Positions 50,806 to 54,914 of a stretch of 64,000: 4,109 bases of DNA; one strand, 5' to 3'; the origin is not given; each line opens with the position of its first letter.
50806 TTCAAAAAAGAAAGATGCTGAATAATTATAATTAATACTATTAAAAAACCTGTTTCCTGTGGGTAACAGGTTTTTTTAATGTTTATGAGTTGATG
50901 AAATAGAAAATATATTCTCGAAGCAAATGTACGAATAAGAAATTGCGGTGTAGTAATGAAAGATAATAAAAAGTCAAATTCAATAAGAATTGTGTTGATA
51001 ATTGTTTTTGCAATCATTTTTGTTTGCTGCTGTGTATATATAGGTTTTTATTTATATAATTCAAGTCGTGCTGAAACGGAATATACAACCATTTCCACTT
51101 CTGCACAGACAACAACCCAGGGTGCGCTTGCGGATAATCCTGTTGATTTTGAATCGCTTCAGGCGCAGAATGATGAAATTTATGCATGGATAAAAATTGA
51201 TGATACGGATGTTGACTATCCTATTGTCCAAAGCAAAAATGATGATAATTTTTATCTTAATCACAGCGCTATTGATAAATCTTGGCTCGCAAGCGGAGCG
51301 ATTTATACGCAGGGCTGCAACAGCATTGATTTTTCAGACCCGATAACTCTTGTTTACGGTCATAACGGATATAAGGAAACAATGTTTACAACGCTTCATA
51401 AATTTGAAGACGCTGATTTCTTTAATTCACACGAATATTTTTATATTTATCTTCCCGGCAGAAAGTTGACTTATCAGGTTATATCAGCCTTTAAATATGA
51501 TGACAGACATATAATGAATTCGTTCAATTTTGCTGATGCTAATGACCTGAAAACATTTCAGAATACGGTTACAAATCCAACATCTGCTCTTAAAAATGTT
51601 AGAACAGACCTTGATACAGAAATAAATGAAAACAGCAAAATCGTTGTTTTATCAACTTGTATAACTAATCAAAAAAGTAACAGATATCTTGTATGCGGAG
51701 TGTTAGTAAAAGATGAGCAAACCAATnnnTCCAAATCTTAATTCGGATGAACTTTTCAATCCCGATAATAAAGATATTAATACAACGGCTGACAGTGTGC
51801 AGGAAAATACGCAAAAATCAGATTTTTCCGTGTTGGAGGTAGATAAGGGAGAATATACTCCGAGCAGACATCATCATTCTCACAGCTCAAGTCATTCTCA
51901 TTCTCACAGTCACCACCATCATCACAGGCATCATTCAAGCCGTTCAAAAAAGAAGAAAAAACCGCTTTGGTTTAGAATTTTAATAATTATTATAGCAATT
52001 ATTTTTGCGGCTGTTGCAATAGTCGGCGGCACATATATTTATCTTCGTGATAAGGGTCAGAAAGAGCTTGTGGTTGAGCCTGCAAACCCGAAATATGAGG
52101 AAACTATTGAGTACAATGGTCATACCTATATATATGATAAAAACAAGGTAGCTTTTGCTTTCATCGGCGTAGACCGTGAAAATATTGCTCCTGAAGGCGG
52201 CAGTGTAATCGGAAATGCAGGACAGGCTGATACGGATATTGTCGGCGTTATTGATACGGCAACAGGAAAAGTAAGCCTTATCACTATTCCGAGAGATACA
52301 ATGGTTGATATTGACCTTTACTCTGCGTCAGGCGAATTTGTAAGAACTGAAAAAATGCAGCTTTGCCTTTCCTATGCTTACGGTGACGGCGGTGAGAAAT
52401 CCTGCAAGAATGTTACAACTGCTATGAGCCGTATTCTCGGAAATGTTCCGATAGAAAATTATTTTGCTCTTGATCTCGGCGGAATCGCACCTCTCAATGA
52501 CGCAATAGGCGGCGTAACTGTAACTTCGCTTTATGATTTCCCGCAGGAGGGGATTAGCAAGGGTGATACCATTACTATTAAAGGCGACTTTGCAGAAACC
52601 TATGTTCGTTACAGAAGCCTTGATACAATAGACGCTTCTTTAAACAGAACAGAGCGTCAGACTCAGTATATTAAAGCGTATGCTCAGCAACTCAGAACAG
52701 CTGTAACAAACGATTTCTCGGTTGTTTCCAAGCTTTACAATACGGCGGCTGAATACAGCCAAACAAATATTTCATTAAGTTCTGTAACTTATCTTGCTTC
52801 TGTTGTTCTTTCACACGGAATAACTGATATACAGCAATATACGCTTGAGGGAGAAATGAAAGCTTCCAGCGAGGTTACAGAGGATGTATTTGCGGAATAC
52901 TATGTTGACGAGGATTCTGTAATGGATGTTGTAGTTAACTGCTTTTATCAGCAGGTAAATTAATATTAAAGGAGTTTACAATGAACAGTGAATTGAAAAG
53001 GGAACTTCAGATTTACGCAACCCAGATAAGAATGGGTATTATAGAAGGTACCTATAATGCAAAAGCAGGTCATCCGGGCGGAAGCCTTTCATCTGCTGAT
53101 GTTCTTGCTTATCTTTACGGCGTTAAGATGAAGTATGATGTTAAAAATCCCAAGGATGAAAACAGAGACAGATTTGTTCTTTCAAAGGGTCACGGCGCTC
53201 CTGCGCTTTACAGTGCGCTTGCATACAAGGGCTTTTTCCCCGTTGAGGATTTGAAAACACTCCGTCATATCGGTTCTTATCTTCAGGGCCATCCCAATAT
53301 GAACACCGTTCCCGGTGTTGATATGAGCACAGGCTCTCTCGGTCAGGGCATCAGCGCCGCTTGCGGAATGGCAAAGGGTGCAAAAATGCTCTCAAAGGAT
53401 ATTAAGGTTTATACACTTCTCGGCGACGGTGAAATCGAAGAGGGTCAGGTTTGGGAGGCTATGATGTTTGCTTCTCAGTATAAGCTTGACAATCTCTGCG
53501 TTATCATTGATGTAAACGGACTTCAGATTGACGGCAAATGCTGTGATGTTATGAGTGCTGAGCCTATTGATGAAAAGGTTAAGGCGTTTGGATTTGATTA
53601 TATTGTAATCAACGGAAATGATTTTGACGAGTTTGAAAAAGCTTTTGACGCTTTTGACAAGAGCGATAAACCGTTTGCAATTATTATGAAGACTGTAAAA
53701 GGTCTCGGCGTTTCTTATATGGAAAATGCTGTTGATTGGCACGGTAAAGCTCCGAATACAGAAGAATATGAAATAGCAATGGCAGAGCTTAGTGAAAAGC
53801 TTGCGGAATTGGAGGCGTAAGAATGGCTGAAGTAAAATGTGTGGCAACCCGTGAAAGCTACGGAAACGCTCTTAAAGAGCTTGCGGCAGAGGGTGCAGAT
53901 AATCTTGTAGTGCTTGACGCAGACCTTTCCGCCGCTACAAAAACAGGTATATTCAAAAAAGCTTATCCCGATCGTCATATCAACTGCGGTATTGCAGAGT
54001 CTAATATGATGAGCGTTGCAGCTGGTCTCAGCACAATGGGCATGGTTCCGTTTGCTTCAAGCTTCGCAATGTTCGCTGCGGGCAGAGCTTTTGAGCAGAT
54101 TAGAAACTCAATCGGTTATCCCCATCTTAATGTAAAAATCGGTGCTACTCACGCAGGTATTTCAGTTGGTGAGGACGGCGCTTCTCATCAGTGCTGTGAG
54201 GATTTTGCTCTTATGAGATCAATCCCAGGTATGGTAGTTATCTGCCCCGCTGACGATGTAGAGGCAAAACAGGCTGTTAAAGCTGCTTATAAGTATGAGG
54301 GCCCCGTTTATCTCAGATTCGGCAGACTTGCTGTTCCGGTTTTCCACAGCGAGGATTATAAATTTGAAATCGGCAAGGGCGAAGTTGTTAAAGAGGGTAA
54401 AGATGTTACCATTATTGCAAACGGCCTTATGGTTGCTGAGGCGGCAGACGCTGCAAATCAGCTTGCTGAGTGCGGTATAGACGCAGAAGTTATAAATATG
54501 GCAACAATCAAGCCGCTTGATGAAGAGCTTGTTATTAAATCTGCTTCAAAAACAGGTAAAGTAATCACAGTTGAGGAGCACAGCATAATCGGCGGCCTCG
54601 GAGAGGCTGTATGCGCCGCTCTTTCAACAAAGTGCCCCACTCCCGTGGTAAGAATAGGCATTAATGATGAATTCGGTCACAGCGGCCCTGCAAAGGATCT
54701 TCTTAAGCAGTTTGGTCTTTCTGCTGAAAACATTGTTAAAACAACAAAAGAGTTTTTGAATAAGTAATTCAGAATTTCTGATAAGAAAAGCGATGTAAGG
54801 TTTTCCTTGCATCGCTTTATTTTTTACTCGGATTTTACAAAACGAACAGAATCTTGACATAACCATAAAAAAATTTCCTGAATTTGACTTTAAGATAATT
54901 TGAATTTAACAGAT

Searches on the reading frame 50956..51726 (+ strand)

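Call 67: search_protein_families(library=ncbifam, proteins=[window:50956-51726:+], max_evalue=1e-40)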
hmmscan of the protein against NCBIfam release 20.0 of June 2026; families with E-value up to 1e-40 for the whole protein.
window:50956-51726:+ (257 aa): 1 family
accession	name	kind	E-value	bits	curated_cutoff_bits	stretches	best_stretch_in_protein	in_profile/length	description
TIGR03064.1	sortase_srtB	equivalog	6.6e-45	153.2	153.75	1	9-246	3-235/235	class B sortase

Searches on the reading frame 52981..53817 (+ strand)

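Call 67: search_protein_families(library=ncbifam, proteins=[window:52981-53817:+], max_evalue=1e-40)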
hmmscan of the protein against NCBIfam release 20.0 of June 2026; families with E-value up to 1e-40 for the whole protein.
window:52981-53817:+ (279 aa): 4 families
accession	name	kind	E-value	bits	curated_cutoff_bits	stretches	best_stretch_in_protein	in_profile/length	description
NF004559.0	PRK05899.2-5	equivalog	1e-92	311.4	488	1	6-273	15-282/627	transketolase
NF004556.0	PRK05899.2-2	equivalog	7.3e-79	265.7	575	1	6-271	14-277/639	transketolase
NF004558.0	PRK05899.2-4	equivalog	6.7e-57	193.3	788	1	14-273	8-273/651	transketolase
TIGR00232.1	tktlase_bact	equivalog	1.5e-54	185.4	682.25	1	14-269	5-272/654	transketolase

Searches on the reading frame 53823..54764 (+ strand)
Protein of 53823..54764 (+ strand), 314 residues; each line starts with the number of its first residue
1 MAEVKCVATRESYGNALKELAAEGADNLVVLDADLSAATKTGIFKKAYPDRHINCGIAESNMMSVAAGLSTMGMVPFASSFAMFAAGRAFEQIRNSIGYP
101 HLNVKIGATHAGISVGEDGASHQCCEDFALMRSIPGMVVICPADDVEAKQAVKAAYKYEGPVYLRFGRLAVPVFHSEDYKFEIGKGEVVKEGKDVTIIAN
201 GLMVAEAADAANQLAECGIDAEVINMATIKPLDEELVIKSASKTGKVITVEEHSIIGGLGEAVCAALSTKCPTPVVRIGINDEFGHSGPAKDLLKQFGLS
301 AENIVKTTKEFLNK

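Call 67: search_protein_families(library=ncbifam, proteins=[window:53823-54764:+], max_evalue=1e-40)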
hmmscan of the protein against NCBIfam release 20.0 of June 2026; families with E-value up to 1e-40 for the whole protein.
window:53823-54764:+ (314 aa): 4 families
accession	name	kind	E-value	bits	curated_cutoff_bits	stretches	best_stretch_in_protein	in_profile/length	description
NF004559.0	PRK05899.2-5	equivalog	7.4e-91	305.2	488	1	5-313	316-625/627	transketolase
TIGR00204.1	dxs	equivalog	3.8e-61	207.4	465.95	1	8-312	311-615/616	1-deoxy-D-xylulose-5-phosphate synthase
NF004556.0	PRK05899.2-2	equivalog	4.3e-61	207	575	1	7-312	322-638/639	transketolase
NF003933.0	PRK05444.2-2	equivalog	1.8e-44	152.3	395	1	8-311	290-604/606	1-deoxy-D-xylulose-5-phosphate synthase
